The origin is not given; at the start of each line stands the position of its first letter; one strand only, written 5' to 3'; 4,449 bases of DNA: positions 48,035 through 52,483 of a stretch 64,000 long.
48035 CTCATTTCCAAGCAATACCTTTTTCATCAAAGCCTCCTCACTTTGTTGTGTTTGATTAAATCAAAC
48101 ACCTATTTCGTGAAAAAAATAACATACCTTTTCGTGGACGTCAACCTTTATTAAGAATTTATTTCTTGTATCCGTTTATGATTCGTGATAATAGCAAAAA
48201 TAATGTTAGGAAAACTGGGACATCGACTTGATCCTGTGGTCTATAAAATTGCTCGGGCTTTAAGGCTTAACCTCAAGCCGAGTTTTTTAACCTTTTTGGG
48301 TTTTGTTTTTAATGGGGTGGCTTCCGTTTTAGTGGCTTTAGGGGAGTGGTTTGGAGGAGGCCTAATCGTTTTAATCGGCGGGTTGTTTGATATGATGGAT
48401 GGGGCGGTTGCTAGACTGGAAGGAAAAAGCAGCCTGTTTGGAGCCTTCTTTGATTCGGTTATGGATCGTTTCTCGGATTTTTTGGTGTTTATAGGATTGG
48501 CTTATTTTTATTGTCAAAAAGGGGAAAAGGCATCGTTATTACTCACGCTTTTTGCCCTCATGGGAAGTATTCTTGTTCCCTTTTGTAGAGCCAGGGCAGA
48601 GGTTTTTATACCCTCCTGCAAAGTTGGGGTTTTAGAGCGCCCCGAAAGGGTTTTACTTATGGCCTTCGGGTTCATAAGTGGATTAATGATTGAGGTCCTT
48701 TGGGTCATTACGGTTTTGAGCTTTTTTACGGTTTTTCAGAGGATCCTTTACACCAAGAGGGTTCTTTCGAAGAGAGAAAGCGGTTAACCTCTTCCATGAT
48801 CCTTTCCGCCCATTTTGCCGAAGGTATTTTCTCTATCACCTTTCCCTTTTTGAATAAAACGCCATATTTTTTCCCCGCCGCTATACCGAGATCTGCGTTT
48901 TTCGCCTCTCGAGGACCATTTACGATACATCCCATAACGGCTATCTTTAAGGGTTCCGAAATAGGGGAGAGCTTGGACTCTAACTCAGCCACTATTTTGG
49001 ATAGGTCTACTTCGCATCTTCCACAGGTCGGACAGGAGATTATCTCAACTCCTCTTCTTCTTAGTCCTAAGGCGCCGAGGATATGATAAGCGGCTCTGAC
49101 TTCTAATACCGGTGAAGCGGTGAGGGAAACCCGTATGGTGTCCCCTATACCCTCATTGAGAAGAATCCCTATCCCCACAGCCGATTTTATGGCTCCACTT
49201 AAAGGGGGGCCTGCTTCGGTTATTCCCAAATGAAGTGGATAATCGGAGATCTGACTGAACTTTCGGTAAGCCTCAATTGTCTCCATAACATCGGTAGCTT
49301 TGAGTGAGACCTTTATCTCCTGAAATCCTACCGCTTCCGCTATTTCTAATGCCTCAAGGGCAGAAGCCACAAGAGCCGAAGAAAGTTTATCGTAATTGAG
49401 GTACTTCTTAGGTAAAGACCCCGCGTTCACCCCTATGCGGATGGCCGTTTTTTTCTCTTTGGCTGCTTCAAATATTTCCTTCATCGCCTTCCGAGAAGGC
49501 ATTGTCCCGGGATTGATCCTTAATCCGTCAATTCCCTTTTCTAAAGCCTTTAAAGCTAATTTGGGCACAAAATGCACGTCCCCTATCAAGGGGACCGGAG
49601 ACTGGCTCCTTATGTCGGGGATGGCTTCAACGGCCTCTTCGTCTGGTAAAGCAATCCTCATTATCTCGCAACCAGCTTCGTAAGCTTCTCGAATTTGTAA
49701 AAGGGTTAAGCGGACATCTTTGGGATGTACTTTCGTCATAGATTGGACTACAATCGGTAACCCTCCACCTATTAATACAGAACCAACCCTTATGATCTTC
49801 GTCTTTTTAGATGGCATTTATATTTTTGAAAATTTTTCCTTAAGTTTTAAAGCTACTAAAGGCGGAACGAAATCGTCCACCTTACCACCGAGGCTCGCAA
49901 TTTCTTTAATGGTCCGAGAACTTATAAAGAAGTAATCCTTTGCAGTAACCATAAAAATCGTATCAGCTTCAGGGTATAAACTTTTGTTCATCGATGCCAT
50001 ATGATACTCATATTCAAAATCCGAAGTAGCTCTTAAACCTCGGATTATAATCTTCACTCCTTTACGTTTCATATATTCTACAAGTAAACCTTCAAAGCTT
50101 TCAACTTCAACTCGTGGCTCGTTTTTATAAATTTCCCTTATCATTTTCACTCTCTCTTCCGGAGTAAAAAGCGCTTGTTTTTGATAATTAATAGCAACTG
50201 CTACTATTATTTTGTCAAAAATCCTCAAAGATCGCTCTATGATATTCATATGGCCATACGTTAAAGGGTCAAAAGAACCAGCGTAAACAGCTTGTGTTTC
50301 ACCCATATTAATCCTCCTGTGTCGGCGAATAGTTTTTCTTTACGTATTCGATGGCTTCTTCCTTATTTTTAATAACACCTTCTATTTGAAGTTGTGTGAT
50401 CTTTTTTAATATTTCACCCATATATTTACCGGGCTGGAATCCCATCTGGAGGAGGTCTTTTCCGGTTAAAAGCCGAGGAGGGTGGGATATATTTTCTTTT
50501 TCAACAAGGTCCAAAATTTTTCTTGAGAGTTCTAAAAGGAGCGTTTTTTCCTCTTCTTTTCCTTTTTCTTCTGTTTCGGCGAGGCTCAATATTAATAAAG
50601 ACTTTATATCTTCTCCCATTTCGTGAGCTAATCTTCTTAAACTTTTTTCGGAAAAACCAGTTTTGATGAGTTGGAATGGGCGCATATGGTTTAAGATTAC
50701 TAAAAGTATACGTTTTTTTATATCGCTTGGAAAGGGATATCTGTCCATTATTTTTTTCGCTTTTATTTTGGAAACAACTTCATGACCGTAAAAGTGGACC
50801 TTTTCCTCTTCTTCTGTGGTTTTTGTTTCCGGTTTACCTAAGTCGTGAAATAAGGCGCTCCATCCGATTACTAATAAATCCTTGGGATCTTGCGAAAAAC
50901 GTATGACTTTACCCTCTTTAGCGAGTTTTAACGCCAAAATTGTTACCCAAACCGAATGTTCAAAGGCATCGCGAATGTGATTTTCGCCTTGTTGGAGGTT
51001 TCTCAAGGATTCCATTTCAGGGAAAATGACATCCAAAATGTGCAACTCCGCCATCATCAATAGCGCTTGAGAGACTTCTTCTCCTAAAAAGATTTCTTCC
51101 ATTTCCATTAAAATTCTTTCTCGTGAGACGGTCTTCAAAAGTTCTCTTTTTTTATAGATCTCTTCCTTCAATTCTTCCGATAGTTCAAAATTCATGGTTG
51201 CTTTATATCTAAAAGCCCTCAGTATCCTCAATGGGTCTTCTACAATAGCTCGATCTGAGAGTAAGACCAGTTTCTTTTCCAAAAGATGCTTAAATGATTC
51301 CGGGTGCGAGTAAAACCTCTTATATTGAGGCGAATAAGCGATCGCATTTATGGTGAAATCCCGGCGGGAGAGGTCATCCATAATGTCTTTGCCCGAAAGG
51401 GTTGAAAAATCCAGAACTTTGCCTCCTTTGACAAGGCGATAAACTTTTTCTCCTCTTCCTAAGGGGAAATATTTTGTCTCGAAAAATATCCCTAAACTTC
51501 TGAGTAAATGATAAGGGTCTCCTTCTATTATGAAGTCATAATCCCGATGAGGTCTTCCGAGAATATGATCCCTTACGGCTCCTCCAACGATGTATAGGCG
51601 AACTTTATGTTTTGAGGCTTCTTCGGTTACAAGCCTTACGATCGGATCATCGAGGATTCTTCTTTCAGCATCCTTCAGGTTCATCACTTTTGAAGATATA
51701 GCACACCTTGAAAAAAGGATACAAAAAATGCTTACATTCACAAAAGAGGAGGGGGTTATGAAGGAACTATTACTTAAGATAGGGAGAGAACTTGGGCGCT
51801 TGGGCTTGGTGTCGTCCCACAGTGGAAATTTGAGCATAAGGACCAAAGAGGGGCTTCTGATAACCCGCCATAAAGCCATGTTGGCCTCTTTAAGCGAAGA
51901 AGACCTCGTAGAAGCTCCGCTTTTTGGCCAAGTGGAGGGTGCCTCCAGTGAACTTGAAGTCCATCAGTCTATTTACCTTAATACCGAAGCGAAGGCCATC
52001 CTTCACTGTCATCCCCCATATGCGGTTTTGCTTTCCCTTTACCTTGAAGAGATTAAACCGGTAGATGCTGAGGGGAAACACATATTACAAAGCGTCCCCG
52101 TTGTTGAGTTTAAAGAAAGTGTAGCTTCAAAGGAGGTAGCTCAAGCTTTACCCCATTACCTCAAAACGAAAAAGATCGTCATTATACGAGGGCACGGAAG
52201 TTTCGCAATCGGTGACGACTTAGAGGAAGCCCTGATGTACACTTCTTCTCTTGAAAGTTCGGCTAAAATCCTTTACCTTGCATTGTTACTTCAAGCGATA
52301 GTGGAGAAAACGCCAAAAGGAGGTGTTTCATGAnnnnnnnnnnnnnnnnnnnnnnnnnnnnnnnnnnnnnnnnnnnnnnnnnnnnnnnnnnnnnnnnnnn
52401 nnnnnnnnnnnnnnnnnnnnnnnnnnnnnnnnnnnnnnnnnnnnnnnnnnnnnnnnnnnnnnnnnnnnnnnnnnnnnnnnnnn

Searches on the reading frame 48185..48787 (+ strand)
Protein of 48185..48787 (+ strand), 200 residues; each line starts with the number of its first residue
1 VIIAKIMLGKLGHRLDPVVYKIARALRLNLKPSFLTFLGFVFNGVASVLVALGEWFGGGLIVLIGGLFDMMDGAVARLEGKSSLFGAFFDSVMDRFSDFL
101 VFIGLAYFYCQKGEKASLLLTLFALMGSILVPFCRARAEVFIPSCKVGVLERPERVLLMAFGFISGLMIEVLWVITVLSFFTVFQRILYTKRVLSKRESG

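Call 41: search_protein_families(library=pfam, proteins=[window:48185-48787:+], max_evalue=0.001)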
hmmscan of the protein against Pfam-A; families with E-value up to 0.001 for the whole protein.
window:48185-48787:+ (200 aa): 1 family
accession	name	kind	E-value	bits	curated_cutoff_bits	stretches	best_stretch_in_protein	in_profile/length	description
PF01066.26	CDP-OH_P_transf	-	4.6e-14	53.5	22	1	32-179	4-146/152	CDP-alcohol phosphatidyltransferase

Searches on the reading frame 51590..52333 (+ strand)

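Call 41: search_protein_families(library=pfam, proteins=[window:51590-52333:+], max_evalue=0.001)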
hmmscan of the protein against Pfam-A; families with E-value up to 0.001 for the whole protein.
window:51590-52333:+ (247 aa): 1 family
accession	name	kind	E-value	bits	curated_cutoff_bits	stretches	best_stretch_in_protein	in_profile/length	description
PF00596.27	Aldolase_II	-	1.7e-34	119.8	22.2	1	60-228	2-182/183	Class II Aldolase and Adducin N-terminal domain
